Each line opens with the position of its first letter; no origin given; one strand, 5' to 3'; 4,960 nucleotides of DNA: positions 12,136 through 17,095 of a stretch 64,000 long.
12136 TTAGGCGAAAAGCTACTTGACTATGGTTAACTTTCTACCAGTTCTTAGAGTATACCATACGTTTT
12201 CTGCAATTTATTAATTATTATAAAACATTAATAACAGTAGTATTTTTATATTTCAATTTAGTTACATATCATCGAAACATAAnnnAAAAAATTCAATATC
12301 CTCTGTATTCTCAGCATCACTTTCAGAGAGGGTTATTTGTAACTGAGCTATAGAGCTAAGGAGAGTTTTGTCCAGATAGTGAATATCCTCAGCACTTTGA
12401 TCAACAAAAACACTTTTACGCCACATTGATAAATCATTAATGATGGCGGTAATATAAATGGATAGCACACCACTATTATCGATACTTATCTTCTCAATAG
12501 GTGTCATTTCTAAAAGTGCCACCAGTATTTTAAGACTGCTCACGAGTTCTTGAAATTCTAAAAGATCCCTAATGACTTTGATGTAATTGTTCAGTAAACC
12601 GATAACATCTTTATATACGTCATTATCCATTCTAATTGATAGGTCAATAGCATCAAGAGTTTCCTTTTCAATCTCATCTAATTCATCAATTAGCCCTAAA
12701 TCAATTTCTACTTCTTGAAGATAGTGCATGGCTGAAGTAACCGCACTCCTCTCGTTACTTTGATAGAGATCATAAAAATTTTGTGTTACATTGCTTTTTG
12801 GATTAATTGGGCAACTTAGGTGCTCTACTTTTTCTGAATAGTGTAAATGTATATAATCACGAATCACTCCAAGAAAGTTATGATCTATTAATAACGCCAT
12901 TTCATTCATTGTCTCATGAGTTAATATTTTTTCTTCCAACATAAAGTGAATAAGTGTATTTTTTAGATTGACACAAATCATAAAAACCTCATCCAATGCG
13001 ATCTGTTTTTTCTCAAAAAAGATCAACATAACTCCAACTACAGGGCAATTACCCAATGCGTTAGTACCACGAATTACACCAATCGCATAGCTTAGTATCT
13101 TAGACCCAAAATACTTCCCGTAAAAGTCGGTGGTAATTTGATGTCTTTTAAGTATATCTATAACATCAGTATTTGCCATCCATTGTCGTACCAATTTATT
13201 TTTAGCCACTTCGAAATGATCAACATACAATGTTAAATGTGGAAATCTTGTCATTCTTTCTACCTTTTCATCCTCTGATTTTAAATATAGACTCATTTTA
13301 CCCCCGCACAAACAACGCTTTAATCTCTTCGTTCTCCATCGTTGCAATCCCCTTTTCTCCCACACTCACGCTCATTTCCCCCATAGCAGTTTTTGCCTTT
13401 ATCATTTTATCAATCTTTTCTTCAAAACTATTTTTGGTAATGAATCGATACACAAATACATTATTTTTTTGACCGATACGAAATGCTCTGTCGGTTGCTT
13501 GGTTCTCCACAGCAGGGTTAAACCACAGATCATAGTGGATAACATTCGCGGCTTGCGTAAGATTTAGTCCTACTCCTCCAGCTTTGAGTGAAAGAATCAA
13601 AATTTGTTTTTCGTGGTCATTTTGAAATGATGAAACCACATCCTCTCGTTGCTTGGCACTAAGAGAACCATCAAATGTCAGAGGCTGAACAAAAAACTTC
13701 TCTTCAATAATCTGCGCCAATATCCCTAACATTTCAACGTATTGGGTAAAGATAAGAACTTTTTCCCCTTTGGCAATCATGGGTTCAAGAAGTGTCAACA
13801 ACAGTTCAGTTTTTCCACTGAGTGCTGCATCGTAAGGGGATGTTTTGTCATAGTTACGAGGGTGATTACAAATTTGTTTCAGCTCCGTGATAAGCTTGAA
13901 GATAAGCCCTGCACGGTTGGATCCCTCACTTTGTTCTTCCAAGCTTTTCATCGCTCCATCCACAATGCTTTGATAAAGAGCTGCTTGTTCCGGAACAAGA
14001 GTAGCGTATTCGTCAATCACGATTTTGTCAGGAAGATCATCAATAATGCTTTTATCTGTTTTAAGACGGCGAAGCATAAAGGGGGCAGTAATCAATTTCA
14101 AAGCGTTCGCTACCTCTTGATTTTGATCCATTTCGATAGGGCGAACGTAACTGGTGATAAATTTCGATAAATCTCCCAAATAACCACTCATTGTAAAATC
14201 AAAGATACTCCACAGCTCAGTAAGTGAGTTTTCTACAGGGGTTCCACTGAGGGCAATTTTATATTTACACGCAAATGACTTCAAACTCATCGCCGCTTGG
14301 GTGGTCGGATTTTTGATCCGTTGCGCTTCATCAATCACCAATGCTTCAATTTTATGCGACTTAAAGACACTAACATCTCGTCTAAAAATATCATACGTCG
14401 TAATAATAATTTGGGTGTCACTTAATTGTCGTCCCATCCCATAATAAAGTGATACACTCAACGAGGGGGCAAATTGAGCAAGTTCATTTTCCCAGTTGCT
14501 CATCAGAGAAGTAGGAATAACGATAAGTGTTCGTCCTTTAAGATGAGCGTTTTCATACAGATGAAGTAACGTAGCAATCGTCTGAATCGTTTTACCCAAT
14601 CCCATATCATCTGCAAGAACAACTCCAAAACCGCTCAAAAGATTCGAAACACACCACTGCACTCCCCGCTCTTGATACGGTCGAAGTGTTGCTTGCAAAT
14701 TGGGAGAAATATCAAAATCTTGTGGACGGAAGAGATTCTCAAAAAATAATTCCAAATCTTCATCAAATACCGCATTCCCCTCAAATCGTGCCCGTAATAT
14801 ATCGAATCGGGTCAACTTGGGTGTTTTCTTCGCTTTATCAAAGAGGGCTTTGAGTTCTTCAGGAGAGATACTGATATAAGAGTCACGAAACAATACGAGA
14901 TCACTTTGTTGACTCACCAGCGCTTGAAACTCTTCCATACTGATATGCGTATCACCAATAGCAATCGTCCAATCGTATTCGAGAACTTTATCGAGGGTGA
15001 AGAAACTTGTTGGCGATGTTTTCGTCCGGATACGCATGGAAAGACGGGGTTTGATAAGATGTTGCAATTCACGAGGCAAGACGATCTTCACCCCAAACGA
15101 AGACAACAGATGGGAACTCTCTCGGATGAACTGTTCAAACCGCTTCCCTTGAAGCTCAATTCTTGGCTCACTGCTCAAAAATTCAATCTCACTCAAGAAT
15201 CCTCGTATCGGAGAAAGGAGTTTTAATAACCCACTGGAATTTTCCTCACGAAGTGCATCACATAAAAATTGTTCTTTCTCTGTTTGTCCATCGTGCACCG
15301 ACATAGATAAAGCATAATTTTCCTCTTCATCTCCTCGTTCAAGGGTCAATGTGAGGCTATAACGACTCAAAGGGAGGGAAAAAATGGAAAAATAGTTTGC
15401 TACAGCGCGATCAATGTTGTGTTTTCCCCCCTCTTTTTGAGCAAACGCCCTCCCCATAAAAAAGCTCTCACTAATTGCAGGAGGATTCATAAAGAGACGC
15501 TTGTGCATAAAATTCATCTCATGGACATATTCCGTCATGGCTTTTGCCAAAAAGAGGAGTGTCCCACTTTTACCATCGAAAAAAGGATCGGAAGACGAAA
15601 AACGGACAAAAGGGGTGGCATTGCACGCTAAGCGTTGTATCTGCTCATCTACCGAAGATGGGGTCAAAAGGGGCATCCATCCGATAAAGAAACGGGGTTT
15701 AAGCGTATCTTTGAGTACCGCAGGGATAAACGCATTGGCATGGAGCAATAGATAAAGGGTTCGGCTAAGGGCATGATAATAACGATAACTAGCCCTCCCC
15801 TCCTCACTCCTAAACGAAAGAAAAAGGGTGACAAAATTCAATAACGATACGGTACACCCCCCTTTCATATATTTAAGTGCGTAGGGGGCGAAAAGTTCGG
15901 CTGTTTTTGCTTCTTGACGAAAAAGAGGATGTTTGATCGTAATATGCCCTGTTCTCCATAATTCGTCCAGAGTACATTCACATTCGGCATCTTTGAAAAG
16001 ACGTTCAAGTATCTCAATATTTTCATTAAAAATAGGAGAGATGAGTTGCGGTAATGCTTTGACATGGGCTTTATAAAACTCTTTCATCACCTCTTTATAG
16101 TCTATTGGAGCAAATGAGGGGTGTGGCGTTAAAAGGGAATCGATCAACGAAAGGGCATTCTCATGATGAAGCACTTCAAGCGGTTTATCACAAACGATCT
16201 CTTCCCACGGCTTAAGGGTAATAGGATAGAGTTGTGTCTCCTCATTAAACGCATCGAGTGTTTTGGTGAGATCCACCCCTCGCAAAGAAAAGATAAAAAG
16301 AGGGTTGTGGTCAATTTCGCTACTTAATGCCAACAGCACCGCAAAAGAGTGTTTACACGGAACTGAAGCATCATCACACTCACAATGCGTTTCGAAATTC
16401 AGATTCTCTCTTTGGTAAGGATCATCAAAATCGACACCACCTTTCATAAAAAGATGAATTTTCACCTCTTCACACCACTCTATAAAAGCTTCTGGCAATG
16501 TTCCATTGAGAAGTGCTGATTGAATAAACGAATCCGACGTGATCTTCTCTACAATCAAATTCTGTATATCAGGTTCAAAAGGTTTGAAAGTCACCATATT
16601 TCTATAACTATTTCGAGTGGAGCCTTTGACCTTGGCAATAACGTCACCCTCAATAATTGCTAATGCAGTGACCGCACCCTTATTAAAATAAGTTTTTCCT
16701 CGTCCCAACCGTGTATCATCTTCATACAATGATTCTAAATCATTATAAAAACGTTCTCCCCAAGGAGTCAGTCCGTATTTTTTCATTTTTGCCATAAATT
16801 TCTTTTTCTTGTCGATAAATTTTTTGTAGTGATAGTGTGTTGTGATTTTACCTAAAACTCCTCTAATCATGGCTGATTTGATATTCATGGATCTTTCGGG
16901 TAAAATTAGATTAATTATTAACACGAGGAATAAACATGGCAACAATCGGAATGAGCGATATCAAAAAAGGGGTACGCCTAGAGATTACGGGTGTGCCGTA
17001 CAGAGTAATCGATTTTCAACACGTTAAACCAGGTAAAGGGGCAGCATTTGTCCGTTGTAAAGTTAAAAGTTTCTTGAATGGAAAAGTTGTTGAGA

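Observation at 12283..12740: Unnamed ~150-aa helical domain with an acidic-aromatic tail, shared with a response regulator 43 kb away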

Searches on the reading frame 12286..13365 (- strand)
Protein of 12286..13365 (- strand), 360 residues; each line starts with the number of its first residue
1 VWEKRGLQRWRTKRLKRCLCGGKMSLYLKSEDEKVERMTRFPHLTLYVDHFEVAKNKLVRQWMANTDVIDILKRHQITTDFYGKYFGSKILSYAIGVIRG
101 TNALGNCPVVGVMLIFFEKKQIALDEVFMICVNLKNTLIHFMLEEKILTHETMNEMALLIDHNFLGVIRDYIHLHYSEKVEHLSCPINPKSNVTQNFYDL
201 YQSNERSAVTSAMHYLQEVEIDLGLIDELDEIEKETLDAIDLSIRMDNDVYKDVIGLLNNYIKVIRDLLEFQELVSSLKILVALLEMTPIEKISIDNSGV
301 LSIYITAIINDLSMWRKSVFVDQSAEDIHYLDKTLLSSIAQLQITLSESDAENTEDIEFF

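Call 4: search_protein_families(library=pfam, proteins=[window:12286-13365:-], max_evalue=1)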
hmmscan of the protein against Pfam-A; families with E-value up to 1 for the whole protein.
window:12286-13365:- (360 aa): 1 family
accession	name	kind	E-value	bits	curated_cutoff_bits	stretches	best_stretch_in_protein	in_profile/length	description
PF21689.3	TorS_sensor_domain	-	0.051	13.5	27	1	195-240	129-172/275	Sensor protein TorS, sensor domain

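Call 5: search_protein_families(library=ncbifam, proteins=[window:12286-13365:-], max_evalue=1)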
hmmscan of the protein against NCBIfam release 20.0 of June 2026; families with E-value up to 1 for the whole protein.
window:12286-13365:- (360 aa): 1 family
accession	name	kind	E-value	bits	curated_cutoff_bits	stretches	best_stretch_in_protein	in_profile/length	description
NF010411.0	PRK13837.1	equivalog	0.023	12.7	647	1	234-281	36-84/828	two-component system VirA-like sensor kinase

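Call 6: find_homologous_proteins(query=window:12286-13296:-)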
Query window:12286-13296:- (337 aa): 89 proteins with E <= 0.001 among 3095 candidates.
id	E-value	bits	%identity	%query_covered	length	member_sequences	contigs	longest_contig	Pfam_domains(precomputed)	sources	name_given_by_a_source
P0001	3.0e-196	669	92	100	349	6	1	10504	-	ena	-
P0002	2.0e-139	483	67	96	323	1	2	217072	-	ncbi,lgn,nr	ncbi:MAG: hypothetical protein NTY39_08330 [Campylobacterales bacterium]|nr:hypothetical protein [Ca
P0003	5.5e-130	452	65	96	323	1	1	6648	-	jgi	jgi:hypothetical protein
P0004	2.5e-125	436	61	96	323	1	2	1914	-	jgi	-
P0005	1.1e-118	414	60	97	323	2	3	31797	-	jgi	-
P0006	2.2e-103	364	55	95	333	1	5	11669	-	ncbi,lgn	ncbi:MAG: histidine kinase [Sulfuricurvum sp.]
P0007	7.4e-101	356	52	95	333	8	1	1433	-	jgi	jgi:hypothetical protein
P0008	2.0e-100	354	51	96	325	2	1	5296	-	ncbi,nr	ncbi:MAG TPA: histidine kinase [Sulfuricurvum sp.]|nr:histidine kinase [Sulfuricurvum sp.]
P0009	1.2e-99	352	51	95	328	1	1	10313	-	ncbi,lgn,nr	ncbi:MAG: hypothetical protein JXK04_09755 [Campylobacterales bacterium]|nr:hypothetical protein [Ca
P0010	5.3e-99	350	54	95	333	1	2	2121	-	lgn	-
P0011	5.6e-99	350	54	96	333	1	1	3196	-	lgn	-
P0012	8.5e-98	346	54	93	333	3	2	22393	-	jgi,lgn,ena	-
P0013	1.0e-97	346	51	95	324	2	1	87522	-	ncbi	-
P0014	5.9e-96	340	50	96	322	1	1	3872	-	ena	-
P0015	9.4e-95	336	51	96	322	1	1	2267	-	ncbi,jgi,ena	-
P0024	3.8e-89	317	48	96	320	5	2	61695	-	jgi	jgi:hypothetical protein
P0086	1.2e-53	201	39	94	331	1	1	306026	-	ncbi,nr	ncbi:histidine kinase [Sulfurimonas sp.]|nr:histidine kinase [Sulfurimonas sp.]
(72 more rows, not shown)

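Call 26: predict_structure(alignment_id=A1)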
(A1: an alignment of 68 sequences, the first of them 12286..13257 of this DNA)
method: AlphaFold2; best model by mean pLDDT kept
length: 324 residues; sequences in the alignment: 68
mean_pLDDT: 82.5   pTM: 0.47
mean pLDDT of the five models: 82.5, 79.5, 79.1, 79.0, 76.1
residues with pLDDT >= 90: 142; 70-90: 132; 50-70: 12; < 50: 38
segments of 3 or more residues with pLDDT < 50: 144-170, 316-324
pLDDT, mean of each block of 10 residues (from residue 1): 82 96 98 96 89 93 90 77 87 95 98 97 91 79 46 36 36 82 84 88 80 92 92 86 91 85 87 93 91 86 82 52 38
secondary structure, 60 per line:
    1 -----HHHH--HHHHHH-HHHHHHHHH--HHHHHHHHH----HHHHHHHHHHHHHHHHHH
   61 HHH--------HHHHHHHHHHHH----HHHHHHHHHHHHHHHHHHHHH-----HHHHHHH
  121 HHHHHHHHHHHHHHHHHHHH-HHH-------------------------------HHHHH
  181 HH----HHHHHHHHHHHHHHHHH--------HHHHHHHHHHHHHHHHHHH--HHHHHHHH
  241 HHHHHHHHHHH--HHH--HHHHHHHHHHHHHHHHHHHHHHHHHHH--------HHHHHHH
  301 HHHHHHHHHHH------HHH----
elements in order: H6-9 H12-17 H19-27 H30-38 H43-63 H72-83 H88-108 H114-140 H176-182 H187-203 H212-230 H233-251 H259-285 H294-311

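Call 29: fold_search(library=pdb, model_id=the predicted structure)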
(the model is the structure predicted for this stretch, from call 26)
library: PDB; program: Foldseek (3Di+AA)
matches with E <= 10: 168; with E <= 0.001: 0
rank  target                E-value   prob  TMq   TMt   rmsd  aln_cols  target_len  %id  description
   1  3zhw_A                4.1e-01  0.99  0.30  0.55   4.7       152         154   10  X-ray Crystallographic Structural Characteristics of Arabidopsis Hemoglobin I and their Functional Implications (released 2013-03-06)
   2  2bnl_C                5.1e-01  1.00  0.33  0.71   3.4       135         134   12  The structure of the N-terminal domain of RsbR (released 2005-11-03)
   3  9d3e_A                5.1e-01  0.18  0.18  0.17  21.2       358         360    9  Cryo-EM structure of CCR6 bound by SQA1 and OXM2 (released 2024-09-11)
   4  3qqq_B                7.4e-01  0.97  0.30  0.56   4.8       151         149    8  Crystal structure of non-symbiotic plant hemoglobin from Trema tomentosa (released 2011-04-27)
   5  3pmc_A                9.2e-01  0.99  0.32  0.72   4.2       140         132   13  Crystal structure of the sporulation inhibitor pXO2-61 from Bacillus anthracis (released 2011-01-19)
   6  9jfu_R                1.0e+00  0.12  0.19  0.17  28.3       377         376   13  Cryo-EM structure of inactive GPR4 with NE52-QQ57 (released 2025-04-23)
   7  7zos                  1.1e+00  0.98  0.31  0.61   4.2       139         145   10  Class 1 Phytoglobin from Sugar beet (BvPgb1.2) (released 2022-09-07)
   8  2lp4_MODEL_1_A        1.1e+00  0.98  0.31  0.43   4.3       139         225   14  Solution structure of P1-CheY/P2 complex in bacterial chemotaxis (released 2012-10-24)
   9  3zhw_B                1.1e+00  0.96  0.32  0.59   4.6       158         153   10  X-ray Crystallographic Structural Characteristics of Arabidopsis Hemoglobin I and their Functional Implications (released 2013-03-06)
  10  7aof_I                1.1e+00  0.16  0.13  0.08  19.8       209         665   12  Atomic structure of the poxvirus transcription late pre-initiation complex (released 2021-10-06)
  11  7aro                  1.1e+00  0.15  0.20  0.17  24.5       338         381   12  Crystal structure of the non-ribose partial agonist LUF5833 bound to the adenosine A2A receptor (released 2021-04-07)
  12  9fpy_I                1.1e+00  0.14  0.14  0.08  23.8       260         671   14  Structure of the complete Vaccinia DNA-dependent RNA polymerase complex assembly intermediate 3 (released 2025-06-25)
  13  3qqr_B                1.2e+00  0.95  0.31  0.57   4.6       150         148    8  Crystal structure of Parasponia hemoglobin; Differential Heme Coordination is Linked to Quaternary Structure (released 2011-04-27)
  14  3pmd                  1.2e+00  0.98  0.33  0.64   4.9       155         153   14  Crystal structure of the sporulation inhibitor pXO1-118 from Bacillus anthracis (released 2011-01-19)
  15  7z1u_A                1.2e+00  0.96  0.31  0.59   4.4       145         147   11  Biochemical implications of the substitution of a unique cysteine residue in sugar beet phytoglobin BvPgb 1.2 (released 2022-09-07)
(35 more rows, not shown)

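Call 86: find_encoding_contigs(protein=P0002, flank=6000, max_places=1)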
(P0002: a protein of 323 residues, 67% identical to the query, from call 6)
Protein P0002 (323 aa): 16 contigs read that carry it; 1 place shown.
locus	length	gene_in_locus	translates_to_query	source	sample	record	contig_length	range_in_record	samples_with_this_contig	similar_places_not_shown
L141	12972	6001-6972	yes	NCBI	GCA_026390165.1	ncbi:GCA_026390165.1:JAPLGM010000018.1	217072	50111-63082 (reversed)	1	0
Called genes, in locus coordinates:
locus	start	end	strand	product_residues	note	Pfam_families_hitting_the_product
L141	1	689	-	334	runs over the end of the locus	PF00581:Rhodanese, PF26341:AAA_SelU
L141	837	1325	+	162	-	PF13426:PAS_9, PF00989:PAS, PF08447:PAS_3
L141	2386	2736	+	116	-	PF13682:CZB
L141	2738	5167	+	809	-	PF09084:NMT1, PF00497:SBP_bac_3, PF02518:HATPase_c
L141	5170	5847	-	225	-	PF00072:Response_reg, PF06490:FleQ (weak), PF00486:Trans_reg_C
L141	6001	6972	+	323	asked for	-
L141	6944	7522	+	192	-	PF02630:SCO1-SenC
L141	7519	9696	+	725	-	PF00512:HisKA, PF02518:HATPase_c, PF00072:Response_reg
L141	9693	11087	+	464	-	PF00072:Response_reg, PF00989:PAS, PF08448:PAS_4 (weak), PF13426:PAS_9, PF08447:PAS_3, PF13487:HD_5, PF01966:HD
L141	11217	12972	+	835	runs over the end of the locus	PF00483:NTP_transferase, PF12804:NTP_transf_3 (weak), PF25084:LbH_EIF2B, PF00132:Hexapep (weak), PF25087:GMPPB_C, PF02878:PGM_PMM_I, PF02879:PGM_PMM_II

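Call 87: find_encoding_contigs(protein=P0086, flank=6000, max_places=1)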
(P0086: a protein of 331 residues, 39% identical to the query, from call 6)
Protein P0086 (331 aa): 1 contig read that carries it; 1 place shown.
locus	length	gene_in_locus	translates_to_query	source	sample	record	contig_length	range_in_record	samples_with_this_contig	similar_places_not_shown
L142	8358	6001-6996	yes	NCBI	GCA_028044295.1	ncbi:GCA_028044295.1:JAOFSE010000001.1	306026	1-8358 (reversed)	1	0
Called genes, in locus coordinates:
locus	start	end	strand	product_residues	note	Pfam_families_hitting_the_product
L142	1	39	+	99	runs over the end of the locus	-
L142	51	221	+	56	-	-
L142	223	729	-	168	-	-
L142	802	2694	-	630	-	PF02518:HATPase_c (weak), PF13589:HATPase_c_3, PF00183:HSP90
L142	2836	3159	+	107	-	-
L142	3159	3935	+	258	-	PF14326:DUF4384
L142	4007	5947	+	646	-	PF00005:ABC_tran, PF00437:T2SSE (faint), PF13304:AAA_21 (weak), PF12848:ABC_tran_Xtn, PF02463:SMC_N, PF00005:ABC_tran, PF13304:AAA_21 (weak), PF16326:ABC_tran_CTD, +16 more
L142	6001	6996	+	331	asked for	-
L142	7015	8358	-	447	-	PF01474:DAHP_synth_2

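Call 88: find_encoding_contigs(protein=P0024, flank=6000, max_places=1)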
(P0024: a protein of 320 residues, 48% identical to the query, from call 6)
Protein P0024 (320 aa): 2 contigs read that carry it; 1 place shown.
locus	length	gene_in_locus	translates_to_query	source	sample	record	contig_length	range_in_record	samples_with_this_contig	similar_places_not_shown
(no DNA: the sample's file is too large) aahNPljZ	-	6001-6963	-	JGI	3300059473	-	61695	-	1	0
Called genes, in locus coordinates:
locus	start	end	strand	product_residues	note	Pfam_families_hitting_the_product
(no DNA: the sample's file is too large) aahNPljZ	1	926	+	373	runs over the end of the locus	PF00015:MCPsignal, PF13682:CZB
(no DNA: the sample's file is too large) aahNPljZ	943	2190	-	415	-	-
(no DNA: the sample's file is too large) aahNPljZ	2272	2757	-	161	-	-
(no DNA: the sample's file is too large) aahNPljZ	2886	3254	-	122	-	PF01022:HTH_5 (weak)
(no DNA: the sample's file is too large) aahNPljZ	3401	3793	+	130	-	-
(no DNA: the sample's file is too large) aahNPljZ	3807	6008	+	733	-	PF08447:PAS_3, PF13426:PAS_9, PF00512:HisKA, PF02518:HATPase_c, PF00072:Response_reg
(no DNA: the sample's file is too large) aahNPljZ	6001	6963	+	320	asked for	-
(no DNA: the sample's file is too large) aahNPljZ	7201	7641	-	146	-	-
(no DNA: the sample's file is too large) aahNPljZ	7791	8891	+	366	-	PF01966:HD, PF13286:HD_assoc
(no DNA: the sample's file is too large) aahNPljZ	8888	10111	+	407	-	PF00890:FAD_binding_2 (weak), PF03486:HI0933_like, PF07992:Pyr_redox_2, PF12831:FAD_oxidored (weak), PF13450:NAD_binding_8 (weak), PF13454:NAD_binding_9 (weak), PF13738:Pyr_redox_3 (weak), PF22780:HI0933_like_1st, +3 more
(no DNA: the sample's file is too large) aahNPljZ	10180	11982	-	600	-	PF00009:GTP_EFTU, PF22042:EF-G_D2, PF03144:GTP_EFTU_D2, PF00679:EFG_C, PF21018:BipA_C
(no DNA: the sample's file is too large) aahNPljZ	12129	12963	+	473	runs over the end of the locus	PF02120:Flg_hook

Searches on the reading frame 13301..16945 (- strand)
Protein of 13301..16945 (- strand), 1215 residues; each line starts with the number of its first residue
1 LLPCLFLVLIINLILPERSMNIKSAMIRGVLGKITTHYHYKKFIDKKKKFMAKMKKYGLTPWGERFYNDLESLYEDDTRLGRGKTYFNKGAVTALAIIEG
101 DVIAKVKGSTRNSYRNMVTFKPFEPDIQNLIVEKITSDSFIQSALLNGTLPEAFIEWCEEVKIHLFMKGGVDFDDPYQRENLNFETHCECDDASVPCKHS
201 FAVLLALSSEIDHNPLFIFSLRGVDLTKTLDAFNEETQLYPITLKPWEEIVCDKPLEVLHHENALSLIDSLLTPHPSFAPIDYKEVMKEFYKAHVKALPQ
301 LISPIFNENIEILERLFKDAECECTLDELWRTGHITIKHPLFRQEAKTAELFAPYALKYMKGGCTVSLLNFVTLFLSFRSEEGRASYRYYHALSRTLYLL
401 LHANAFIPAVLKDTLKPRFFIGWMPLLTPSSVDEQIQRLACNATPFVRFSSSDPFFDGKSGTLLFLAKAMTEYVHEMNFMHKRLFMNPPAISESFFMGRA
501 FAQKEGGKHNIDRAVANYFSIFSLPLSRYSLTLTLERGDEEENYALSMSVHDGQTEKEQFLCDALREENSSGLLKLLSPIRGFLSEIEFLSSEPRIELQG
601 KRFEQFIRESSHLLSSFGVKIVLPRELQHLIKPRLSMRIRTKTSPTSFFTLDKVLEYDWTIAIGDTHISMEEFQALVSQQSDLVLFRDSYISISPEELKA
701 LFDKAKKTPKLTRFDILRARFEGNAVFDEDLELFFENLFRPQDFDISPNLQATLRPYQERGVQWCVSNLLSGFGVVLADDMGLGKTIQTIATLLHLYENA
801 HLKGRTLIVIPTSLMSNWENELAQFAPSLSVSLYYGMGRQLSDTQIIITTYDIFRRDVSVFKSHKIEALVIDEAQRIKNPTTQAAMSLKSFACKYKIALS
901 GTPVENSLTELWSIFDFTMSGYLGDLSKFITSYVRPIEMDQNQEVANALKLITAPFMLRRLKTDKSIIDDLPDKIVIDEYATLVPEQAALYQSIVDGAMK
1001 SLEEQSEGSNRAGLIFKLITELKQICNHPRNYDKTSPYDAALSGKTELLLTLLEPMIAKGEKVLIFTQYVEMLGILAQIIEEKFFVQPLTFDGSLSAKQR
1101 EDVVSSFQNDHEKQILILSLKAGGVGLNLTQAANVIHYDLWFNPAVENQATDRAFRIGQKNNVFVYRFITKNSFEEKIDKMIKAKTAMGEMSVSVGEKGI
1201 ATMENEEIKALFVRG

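Call 39: search_protein_families(library=pfam, proteins=[window:13301-16945:-], max_evalue=0.1)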
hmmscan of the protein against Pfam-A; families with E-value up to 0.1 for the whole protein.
window:13301-16945:- (1215 aa): 9 families
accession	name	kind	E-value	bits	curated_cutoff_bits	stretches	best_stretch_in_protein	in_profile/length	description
PF00176.29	SNF2-rel_dom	-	2.6e-66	224.1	24.9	1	757-1030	1-289/290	SNF2-related domain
PF12419.13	DUF3670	-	2e-26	92.7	27.6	1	596-719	6-134/136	SNF2 Helicase protein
PF00271.37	Helicase_C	-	4.4e-22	78.9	23.5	1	1045-1158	2-110/110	Helicase conserved C-terminal domain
PF04851.21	ResIII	-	9e-12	45.6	22.5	1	753-904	3-163/164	Type III restriction enzyme, res subunit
PF00270.35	DEAD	-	6.6e-09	36.2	26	1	765-904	7-161/167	DEAD/DEAH box helicase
PF18766.7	SWI2_SNF2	-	0.00097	19.3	26.7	1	782-922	28-174/221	SWI2/SNF2 ATPase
PF13401.12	AAA_22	-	0.012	16.3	27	1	781-903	14-124/130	AAA domain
PF16203.11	ERCC3_RAD25_C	-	0.035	13.8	27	1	1057-1142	57-135/248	ERCC3/RAD25/XPB C-terminal helicase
PF04434.22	SWIM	-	0.047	13.7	19.6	0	182-207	9-37/38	SWIM zinc finger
